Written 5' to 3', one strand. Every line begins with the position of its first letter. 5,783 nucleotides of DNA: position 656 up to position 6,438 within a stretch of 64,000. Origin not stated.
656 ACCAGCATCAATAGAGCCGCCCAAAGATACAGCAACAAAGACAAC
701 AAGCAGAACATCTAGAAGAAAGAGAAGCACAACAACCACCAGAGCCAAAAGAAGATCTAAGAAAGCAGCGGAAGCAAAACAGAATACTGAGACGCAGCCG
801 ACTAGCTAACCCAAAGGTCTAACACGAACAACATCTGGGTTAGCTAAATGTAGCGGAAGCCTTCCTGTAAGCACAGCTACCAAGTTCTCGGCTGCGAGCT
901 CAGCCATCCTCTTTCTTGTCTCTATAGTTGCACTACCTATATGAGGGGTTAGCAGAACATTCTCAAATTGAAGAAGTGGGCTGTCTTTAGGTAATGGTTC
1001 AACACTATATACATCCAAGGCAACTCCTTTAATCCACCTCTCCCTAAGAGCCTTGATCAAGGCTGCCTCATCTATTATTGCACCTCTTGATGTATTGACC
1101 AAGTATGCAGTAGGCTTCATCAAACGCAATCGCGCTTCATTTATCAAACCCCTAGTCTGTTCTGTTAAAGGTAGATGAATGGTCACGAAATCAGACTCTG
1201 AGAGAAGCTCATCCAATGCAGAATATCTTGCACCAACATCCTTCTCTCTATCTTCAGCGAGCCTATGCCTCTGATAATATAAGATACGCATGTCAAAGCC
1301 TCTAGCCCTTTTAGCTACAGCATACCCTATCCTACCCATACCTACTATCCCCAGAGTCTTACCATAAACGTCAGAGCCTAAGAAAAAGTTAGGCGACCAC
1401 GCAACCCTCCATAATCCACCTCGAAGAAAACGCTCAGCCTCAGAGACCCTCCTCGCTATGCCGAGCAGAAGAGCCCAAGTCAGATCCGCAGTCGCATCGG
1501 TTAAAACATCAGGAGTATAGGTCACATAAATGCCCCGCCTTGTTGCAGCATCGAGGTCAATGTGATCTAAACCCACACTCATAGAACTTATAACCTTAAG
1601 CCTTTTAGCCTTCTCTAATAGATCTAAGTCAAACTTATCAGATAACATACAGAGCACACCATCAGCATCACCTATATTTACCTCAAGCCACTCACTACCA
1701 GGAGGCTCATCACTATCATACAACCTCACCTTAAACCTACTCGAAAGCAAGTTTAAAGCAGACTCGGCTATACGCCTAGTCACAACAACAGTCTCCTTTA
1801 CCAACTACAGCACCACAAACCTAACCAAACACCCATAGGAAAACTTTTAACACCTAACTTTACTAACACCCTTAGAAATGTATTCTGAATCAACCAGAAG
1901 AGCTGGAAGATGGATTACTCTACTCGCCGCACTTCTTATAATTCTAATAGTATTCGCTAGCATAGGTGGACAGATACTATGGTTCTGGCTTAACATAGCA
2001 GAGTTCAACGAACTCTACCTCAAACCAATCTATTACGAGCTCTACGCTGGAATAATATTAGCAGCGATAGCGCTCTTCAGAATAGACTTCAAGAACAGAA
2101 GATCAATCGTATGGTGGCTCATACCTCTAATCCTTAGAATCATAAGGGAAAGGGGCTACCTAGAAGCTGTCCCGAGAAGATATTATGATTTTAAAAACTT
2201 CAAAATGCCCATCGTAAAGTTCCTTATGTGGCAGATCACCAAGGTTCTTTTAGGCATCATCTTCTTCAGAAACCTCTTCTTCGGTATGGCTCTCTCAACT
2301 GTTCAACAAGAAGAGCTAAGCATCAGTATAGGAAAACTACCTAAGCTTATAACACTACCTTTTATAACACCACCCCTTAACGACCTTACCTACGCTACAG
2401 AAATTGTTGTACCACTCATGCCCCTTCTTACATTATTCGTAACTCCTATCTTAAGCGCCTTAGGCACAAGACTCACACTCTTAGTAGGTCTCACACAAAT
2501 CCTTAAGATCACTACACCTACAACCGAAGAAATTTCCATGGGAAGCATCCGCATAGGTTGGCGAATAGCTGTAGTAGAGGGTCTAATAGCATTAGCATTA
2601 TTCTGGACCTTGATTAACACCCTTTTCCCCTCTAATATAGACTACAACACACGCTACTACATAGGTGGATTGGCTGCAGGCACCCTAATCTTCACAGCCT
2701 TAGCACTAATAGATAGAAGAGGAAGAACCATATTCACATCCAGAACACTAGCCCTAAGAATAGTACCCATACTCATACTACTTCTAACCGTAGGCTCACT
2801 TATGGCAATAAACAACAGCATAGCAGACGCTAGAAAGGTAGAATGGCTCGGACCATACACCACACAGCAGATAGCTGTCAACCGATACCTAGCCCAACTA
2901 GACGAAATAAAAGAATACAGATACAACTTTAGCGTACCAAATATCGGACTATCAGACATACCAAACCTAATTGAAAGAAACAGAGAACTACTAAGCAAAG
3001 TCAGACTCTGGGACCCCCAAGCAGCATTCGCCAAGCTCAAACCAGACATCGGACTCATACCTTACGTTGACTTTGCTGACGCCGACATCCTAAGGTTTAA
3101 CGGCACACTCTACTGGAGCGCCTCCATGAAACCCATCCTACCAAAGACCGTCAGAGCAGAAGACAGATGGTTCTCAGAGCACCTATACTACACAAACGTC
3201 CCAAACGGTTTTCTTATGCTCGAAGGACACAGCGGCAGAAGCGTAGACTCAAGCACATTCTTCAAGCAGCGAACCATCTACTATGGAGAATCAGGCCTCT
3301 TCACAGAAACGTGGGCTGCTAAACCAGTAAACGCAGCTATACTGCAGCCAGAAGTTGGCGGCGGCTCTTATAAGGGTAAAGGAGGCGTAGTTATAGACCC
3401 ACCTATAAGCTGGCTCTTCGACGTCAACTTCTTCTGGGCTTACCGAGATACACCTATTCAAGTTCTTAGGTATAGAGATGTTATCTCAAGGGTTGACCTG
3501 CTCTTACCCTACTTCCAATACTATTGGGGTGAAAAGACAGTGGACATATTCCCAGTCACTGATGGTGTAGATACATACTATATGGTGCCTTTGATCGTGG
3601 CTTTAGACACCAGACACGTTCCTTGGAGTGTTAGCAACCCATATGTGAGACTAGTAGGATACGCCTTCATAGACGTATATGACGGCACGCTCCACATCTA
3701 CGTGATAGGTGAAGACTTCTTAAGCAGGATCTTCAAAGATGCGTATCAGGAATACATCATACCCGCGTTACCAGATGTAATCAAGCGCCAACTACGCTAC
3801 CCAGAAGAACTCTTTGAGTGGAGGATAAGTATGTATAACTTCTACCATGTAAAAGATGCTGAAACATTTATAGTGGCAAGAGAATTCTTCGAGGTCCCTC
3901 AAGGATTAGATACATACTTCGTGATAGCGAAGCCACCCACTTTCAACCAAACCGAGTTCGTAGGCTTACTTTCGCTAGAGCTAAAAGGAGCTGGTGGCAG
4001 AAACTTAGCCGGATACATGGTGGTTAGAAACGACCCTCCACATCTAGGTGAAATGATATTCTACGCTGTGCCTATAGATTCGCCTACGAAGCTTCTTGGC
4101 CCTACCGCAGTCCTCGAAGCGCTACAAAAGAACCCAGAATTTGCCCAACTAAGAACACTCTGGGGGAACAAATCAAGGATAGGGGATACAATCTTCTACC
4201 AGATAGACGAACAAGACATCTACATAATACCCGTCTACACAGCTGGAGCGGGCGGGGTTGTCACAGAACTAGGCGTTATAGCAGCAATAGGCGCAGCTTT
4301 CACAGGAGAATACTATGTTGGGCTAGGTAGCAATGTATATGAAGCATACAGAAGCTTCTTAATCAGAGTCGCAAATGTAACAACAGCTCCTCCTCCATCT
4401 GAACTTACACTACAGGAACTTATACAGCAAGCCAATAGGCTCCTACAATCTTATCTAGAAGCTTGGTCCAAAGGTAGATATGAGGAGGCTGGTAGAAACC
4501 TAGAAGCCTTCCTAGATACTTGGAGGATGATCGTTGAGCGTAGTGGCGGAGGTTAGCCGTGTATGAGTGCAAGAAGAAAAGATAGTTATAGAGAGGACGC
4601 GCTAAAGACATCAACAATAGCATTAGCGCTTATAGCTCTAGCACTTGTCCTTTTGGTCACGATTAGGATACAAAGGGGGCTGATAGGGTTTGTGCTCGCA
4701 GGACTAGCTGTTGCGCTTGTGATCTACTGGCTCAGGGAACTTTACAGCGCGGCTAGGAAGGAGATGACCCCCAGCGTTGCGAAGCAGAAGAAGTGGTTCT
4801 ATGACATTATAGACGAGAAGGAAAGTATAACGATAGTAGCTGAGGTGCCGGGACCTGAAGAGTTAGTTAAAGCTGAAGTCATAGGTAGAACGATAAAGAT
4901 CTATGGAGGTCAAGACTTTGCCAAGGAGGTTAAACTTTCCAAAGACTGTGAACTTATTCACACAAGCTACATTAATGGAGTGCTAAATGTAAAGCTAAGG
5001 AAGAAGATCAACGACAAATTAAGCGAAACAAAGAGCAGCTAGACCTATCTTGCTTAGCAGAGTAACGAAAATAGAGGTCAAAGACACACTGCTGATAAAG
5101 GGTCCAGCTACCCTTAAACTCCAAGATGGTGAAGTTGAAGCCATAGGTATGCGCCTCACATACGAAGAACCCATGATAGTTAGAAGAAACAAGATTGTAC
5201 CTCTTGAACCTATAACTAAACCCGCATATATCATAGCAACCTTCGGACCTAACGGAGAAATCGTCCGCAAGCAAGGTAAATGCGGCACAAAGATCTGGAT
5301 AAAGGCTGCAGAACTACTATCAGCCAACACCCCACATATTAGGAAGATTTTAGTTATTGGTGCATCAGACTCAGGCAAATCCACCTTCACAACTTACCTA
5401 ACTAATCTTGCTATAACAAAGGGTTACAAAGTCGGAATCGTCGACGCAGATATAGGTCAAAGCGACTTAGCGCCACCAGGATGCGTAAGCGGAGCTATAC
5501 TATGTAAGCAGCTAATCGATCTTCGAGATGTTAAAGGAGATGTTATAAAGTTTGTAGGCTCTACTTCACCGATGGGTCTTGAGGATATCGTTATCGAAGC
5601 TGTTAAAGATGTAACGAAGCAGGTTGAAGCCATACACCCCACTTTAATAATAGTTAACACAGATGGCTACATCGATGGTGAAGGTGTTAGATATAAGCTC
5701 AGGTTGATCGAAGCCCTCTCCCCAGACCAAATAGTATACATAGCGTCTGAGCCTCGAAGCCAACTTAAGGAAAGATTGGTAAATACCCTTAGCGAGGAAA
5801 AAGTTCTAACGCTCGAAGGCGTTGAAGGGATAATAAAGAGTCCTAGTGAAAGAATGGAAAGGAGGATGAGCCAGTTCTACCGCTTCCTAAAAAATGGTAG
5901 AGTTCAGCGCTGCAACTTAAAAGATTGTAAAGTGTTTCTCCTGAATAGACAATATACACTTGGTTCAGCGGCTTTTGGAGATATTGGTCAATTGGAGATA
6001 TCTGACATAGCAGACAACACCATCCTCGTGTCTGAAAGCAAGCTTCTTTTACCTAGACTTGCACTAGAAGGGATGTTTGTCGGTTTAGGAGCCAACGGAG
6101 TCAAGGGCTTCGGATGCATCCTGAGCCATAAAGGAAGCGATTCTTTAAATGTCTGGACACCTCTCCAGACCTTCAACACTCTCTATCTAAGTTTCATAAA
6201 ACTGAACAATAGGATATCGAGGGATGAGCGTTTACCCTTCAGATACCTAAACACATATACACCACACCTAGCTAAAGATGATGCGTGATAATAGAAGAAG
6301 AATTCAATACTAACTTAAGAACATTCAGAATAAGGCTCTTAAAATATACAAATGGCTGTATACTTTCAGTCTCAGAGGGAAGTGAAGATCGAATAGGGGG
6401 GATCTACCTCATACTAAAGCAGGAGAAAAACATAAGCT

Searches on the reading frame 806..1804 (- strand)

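Call 58: search_protein_families(library=pfam, proteins=[window:806-1804:-], max_evalue=0.001)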
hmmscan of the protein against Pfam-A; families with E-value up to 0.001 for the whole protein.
window:806-1804:- (332 aa): 3 families
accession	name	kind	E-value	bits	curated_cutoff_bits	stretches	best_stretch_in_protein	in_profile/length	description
PF02826.25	2-Hacid_dh_C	-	1.4e-68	230.2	25.1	1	111-290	2-178/178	D-isomer specific 2-hydroxyacid dehydrogenase, NAD binding domain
PF00389.36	2-Hacid_dh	-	3.1e-31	108.3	24.6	1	6-321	1-133/134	D-isomer specific 2-hydroxyacid dehydrogenase, catalytic domain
PF03446.21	NAD_binding_2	-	2.7e-05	24.7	21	1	151-259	2-113/161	NAD binding domain of 6-phosphogluconate dehydrogenase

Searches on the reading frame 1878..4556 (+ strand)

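Call 37: search_protein_families(library=pfam, proteins=[window:1878-4556:+], max_evalue=0.001)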
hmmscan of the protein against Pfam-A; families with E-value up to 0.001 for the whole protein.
window:1878-4556:+ (892 aa): 1 family
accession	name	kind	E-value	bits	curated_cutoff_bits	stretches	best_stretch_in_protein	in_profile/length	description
PF03699.18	UPF0182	-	1.6e-33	116.3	27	1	14-762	4-770/770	Uncharacterised protein family (UPF0182)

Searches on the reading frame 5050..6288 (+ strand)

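Call 37: search_protein_families(library=pfam, proteins=[window:5050-6288:+], max_evalue=0.001)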
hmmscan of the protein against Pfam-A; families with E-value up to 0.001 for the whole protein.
window:5050-6288:+ (412 aa): 2 families
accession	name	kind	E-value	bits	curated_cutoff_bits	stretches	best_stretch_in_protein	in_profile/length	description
PF16575.11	CLP1_P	-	2.4e-35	122.5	26.6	1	104-281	1-187/188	mRNA cleavage and polyadenylation factor CLP1 P-loop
PF01656.29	CbiA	-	0.0005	20.5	25.4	1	102-141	4-43/125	CobQ/CobB/MinD/ParA nucleotide binding domain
